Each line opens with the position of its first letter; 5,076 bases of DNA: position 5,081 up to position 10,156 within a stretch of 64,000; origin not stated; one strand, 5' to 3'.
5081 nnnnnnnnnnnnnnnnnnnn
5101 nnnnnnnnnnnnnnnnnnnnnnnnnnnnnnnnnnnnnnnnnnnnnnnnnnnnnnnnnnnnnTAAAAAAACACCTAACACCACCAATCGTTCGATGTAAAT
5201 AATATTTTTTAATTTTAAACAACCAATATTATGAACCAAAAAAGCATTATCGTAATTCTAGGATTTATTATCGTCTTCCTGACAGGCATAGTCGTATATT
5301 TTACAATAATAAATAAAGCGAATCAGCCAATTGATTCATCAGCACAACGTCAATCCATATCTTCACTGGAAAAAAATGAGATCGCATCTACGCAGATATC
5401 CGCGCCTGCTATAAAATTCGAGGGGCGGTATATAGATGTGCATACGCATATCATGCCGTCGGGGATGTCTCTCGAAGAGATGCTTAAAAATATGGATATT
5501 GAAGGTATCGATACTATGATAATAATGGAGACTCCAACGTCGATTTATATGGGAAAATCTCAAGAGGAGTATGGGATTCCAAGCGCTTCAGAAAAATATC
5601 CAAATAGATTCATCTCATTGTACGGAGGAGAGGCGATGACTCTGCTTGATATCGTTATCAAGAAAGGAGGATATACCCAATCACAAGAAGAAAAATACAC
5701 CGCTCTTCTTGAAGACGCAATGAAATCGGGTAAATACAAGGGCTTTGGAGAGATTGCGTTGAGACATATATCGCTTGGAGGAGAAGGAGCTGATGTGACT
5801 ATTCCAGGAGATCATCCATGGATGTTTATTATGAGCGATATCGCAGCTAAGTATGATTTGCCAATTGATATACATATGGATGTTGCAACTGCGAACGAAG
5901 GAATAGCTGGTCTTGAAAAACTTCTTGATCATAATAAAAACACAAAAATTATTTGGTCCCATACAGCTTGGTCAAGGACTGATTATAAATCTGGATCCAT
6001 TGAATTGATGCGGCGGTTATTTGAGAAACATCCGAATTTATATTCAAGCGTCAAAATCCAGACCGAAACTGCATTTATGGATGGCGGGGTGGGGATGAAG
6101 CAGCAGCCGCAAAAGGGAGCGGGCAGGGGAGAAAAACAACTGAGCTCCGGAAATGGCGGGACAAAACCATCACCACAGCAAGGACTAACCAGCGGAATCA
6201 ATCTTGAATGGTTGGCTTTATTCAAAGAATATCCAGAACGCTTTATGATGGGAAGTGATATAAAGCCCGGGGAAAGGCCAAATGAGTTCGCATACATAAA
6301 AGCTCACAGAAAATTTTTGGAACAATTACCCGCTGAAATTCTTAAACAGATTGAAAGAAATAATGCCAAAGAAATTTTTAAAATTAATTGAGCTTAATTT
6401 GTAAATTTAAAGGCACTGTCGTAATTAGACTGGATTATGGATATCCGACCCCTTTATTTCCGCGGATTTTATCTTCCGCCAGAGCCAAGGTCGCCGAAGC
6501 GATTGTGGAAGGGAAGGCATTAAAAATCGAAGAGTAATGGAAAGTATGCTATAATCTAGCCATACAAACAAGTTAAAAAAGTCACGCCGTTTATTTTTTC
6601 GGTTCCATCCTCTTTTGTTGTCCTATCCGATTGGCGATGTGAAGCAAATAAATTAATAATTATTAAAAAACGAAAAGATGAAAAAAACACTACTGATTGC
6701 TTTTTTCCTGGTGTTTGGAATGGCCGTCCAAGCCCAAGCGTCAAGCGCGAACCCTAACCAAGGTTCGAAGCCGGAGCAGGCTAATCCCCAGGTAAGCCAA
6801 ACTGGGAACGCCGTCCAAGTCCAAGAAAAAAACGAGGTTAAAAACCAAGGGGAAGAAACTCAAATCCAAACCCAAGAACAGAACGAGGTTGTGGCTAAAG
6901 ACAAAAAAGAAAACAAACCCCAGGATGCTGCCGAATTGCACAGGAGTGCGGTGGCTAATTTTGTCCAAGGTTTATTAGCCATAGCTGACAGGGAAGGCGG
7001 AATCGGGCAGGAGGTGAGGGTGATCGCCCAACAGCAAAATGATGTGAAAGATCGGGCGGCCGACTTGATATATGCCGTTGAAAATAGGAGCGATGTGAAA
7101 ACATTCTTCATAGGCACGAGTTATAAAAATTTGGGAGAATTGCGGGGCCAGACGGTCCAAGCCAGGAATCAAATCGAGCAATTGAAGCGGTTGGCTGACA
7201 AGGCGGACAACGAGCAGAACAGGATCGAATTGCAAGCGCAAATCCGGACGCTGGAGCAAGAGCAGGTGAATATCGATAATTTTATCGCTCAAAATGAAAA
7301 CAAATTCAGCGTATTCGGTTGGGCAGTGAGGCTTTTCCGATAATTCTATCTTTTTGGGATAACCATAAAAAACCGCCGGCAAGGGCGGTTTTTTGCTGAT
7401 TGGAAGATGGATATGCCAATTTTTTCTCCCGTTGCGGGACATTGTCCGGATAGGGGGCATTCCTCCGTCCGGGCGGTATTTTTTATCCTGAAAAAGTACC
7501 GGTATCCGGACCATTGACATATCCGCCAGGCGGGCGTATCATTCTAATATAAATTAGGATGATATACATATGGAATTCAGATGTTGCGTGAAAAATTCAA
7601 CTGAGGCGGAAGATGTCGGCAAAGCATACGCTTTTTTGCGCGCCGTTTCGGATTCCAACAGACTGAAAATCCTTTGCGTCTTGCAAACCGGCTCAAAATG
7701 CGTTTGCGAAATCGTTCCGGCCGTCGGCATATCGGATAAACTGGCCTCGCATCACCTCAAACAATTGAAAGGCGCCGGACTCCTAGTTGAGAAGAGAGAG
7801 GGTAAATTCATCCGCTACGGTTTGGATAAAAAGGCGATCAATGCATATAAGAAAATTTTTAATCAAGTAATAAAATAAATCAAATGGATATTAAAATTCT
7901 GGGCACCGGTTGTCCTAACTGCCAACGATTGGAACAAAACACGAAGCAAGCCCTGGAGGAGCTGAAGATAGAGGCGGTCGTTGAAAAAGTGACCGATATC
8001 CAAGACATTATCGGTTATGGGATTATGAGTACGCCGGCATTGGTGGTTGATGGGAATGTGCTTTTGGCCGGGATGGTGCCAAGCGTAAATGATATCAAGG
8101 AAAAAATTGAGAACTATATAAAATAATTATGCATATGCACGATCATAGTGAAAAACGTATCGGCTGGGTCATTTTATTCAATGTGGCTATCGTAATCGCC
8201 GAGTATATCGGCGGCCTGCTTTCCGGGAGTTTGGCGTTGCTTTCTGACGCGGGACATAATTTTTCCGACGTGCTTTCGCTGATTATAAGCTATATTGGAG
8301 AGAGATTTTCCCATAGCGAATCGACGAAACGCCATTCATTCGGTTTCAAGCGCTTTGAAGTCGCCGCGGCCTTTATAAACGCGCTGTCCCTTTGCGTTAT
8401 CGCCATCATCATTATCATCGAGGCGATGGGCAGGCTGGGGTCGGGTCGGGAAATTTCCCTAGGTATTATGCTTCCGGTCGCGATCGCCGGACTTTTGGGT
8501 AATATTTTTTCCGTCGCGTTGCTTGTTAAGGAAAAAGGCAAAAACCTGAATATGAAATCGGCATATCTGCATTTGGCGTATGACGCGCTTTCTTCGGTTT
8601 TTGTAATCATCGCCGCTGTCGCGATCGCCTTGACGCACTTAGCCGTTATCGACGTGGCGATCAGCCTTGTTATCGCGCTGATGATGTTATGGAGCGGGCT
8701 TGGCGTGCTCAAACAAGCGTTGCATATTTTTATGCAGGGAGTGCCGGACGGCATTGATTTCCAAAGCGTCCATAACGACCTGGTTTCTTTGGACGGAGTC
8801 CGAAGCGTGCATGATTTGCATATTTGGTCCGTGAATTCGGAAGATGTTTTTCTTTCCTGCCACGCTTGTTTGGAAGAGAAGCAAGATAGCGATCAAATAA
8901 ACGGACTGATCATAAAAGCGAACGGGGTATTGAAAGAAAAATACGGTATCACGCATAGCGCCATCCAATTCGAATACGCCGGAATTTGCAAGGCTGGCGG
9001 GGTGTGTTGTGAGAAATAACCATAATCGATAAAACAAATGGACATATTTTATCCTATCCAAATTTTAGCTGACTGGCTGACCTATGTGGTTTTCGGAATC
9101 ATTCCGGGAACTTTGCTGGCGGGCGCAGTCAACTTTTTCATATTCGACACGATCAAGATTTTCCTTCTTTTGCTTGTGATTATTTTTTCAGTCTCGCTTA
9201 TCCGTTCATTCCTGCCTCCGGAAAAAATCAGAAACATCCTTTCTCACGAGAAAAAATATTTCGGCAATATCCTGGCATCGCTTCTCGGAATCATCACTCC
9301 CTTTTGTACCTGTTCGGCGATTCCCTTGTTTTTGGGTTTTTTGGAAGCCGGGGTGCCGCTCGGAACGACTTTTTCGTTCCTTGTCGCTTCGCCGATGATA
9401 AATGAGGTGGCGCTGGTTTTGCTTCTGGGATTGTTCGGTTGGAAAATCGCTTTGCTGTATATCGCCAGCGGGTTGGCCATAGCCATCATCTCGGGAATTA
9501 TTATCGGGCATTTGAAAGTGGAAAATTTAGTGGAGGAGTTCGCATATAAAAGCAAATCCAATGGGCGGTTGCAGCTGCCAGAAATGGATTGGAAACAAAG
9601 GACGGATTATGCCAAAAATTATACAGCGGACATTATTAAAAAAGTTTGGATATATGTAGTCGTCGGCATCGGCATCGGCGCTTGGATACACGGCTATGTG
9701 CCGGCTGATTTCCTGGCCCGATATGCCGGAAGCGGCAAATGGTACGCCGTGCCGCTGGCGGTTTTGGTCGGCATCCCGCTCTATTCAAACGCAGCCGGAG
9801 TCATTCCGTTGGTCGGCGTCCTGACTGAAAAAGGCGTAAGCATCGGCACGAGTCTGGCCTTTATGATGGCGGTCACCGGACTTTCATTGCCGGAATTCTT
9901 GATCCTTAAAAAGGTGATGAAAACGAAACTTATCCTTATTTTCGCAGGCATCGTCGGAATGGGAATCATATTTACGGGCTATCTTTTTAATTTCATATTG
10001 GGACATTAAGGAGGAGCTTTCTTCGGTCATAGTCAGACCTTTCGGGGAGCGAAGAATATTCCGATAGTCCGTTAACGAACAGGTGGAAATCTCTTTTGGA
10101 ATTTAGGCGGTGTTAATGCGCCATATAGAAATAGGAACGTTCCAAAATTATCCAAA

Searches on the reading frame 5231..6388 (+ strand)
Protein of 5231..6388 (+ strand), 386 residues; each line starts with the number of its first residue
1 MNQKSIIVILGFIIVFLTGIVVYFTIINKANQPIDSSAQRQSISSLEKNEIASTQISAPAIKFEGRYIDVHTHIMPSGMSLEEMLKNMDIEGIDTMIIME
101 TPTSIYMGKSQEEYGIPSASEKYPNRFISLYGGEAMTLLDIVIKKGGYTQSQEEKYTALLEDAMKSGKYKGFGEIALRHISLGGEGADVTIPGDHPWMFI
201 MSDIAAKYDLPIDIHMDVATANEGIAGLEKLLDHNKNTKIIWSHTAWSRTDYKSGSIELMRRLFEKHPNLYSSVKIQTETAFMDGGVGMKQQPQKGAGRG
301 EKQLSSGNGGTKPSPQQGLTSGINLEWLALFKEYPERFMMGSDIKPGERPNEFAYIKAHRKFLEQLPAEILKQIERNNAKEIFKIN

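Call 16: search_protein_families(library=pfam, proteins=[window:5231-6388:+], max_evalue=0.001)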
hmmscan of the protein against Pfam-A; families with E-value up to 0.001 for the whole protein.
window:5231-6388:+ (386 aa): 1 family
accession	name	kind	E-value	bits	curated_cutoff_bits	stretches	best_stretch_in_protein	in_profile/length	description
PF04909.20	Amidohydro_2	-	1.2e-07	32.3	26.4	1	68-384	1-288/289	Amidohydrolase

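Call 62: find_homologous_proteins(query=window:5231-6388:+, max_evalue=1e-10)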
Query window:5231-6388:+ (386 aa): 157 proteins with E <= 1e-10 among 2823 candidates; the best 120 are listed.
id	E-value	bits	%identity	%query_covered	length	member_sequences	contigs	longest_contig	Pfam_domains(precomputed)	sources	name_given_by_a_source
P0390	4.5e-248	840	97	100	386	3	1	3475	PF04909.21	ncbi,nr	ncbi:MAG: amidohydrolase family protein [Candidatus Moranbacteria bacterium]|nr:amidohydrolase famil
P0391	8.5e-230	780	89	100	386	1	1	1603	-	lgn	-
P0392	1.8e-177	608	72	98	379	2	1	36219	PF04909.21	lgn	-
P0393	3.9e-166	571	72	88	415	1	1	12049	PF04909.21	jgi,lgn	jgi:hypothetical protein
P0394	1.3e-141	490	67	84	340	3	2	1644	PF04909.21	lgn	-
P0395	1.6e-139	483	61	100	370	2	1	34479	PF04909.21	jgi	-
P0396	5.5e-137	475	62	91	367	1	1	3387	PF04909.21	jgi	jgi:hypothetical protein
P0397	1.3e-134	467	56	96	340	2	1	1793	PF04909.21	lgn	-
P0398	3.3e-130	453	65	85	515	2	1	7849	PF00395.26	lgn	-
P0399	9.4e-130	451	64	85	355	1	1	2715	PF04909.21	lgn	-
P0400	2.2e-126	440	54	100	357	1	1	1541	PF04909.21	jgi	jgi:Amidohydrolase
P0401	5.8e-126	439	61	87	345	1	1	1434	PF04909.21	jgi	jgi:predicted TIM-barrel fold metal-dependent hydrolase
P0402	1.7e-125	437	54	99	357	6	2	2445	PF04909.21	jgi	jgi:hypothetical protein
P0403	2.5e-125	437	67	80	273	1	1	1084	PF04909.21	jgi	-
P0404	9.5e-125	435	53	99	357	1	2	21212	PF04909.21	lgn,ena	-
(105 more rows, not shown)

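Call 63: find_encoding_contigs(protein=P0390, flank=10000, max_places=4)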
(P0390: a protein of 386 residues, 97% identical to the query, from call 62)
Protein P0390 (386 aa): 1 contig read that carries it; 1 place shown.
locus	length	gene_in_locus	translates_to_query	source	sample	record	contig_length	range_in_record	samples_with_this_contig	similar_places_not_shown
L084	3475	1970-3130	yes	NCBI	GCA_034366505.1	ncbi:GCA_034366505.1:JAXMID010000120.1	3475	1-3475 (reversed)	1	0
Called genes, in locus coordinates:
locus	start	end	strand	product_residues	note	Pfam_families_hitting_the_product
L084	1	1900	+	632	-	?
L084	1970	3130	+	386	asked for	PF04909:Amidohydro_2 (weak)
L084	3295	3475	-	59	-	?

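Call 64: find_encoding_contigs(protein=P0391, flank=10000, max_places=4)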
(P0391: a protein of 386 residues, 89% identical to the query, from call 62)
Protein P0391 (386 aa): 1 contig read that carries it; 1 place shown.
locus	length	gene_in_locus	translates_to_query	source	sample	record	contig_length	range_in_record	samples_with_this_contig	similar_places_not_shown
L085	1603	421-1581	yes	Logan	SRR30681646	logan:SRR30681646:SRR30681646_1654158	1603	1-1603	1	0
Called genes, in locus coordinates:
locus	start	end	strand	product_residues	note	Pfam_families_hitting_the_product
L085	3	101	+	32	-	?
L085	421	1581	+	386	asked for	-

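Call 65: find_encoding_contigs(protein=P0392, flank=10000, max_places=3)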
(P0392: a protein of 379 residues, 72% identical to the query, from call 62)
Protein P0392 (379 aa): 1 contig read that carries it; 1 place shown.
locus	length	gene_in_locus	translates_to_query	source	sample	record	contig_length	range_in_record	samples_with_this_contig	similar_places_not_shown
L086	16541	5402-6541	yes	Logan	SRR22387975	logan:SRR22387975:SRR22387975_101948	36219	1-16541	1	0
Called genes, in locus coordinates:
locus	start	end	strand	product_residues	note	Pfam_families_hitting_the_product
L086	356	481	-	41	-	-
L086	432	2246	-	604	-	PF13229:Beta_helix, PF05048:NosD, PF17210:SdrD_B (weak), PF01476:LysM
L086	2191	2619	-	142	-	-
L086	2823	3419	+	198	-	-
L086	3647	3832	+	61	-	-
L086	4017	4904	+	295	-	-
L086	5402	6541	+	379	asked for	PF04909:Amidohydro_2 (weak)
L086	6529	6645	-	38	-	-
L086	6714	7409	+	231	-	-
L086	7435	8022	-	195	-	-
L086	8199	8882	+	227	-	PF18933:PsbP_2 (weak)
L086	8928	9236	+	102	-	-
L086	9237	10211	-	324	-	PF01565:FAD_binding_4, PF02873:MurB_C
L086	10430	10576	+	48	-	-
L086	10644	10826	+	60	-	-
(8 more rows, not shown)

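Call 71: list_cluster_members(proteins=[P0390, P0391])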
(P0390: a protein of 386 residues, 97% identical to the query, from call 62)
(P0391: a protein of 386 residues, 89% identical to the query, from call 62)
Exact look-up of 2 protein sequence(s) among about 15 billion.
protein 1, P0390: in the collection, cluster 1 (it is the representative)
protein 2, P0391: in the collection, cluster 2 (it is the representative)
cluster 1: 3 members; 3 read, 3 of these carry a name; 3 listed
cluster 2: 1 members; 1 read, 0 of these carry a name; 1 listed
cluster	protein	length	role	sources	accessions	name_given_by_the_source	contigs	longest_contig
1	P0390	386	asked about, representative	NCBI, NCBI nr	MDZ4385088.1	MAG: amidohydrolase family protein [Candidatus Moranbacteria bacterium] | amidohydrolase family protein [Candidatus Moranbacteria bacterium]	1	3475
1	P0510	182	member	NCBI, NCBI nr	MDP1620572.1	MAG: hypothetical protein Q8M12_06280, partial [bacterium] | hypothetical protein [bacterium]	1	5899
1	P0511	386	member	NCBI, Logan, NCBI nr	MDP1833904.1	MAG: amidohydrolase family protein [Candidatus Moranbacteria bacterium] | amidohydrolase family protein [Candidatus Moranbacteria bacterium]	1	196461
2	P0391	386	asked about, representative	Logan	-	-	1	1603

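Call 72: find_encoding_contigs(protein=P0511, flank=10000, max_places=5)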
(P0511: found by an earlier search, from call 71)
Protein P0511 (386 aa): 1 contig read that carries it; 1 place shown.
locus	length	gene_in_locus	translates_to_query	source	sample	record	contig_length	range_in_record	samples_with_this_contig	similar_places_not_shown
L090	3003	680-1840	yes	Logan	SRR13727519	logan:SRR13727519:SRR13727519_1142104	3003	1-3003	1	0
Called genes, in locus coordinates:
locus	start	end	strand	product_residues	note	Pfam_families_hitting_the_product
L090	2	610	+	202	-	?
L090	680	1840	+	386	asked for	PF04909:Amidohydro_2 (weak)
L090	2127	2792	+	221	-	-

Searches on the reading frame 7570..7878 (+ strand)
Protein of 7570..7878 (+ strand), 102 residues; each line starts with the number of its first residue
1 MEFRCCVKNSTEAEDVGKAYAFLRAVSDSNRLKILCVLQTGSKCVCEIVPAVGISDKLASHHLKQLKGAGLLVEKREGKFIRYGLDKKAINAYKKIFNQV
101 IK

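Call 16: search_protein_families(library=pfam, proteins=[window:7570-7875:+], max_evalue=0.001)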
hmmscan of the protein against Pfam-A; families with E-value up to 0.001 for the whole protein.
window:7570-7875:+ (102 aa): 1 family
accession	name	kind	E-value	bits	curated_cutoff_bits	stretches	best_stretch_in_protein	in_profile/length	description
PF01022.26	HTH_5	-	5.8e-15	55.3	22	1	28-72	1-45/47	Bacterial regulatory protein, arsR family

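Call 69: find_encoding_contigs(protein=window:7570-7878:+, flank=10000, max_places=10)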
Protein window:7570-7878:+ (102 aa): no gene with exactly this product is on record in the collection.

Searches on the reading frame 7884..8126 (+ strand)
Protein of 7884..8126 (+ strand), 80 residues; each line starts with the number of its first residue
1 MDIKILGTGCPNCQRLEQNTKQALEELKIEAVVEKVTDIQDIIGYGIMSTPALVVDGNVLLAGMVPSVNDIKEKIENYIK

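Call 70: find_encoding_contigs(protein=window:7884-8126:+, flank=10000, max_places=10)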
Protein window:7884-8126:+ (80 aa): 3 contigs read that carry it; 3 places shown.
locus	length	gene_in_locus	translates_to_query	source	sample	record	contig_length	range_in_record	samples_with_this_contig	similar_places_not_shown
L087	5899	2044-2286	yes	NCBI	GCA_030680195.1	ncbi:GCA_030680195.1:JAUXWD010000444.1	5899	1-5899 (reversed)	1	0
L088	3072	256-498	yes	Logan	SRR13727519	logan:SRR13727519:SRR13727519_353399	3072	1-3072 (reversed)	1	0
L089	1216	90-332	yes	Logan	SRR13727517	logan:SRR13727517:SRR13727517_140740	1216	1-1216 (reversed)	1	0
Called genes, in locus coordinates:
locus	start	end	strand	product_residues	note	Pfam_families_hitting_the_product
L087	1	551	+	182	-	PF04909:Amidohydro_2 (faint)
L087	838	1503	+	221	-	-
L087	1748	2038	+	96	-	PF01022:HTH_5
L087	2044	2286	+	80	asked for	PF13192:Thioredoxin_3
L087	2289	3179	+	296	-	PF01545:Cation_efflux, PF16916:ZT_dimer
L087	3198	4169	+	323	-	PF03773:ArsP_1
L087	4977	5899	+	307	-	PF00438:S-AdoMet_synt_N, PF02772:S-AdoMet_synt_M, PF02773:S-AdoMet_synt_C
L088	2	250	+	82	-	?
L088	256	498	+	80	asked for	PF13192:Thioredoxin_3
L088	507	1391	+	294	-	PF01545:Cation_efflux, PF16916:ZT_dimer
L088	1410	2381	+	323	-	PF03773:ArsP_1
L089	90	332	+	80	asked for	PF13192:Thioredoxin_3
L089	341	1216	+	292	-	?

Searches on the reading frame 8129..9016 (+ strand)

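Call 16: search_protein_families(library=pfam, proteins=[window:8129-9016:+], max_evalue=0.001)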
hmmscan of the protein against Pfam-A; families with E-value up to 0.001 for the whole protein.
window:8129-9016:+ (296 aa): 2 families
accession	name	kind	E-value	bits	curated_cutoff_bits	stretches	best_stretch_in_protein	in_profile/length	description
PF01545.26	Cation_efflux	-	2.6e-36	125.7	26.6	1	15-202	5-198/198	Cation efflux family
PF16916.11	ZT_dimer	-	2.2e-10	40.9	26.7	1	206-282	1-76/78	Dimerisation domain of Zinc Transporter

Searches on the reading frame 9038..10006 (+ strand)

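Call 16: search_protein_families(library=pfam, proteins=[window:9038-10006:+], max_evalue=0.001)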
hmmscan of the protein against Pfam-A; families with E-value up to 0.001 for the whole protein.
window:9038-10006:+ (323 aa): 1 family
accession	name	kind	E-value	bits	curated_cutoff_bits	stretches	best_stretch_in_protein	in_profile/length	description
PF03773.19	ArsP_1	-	2.1e-79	267.2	32.3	1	27-319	2-294/294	Predicted permease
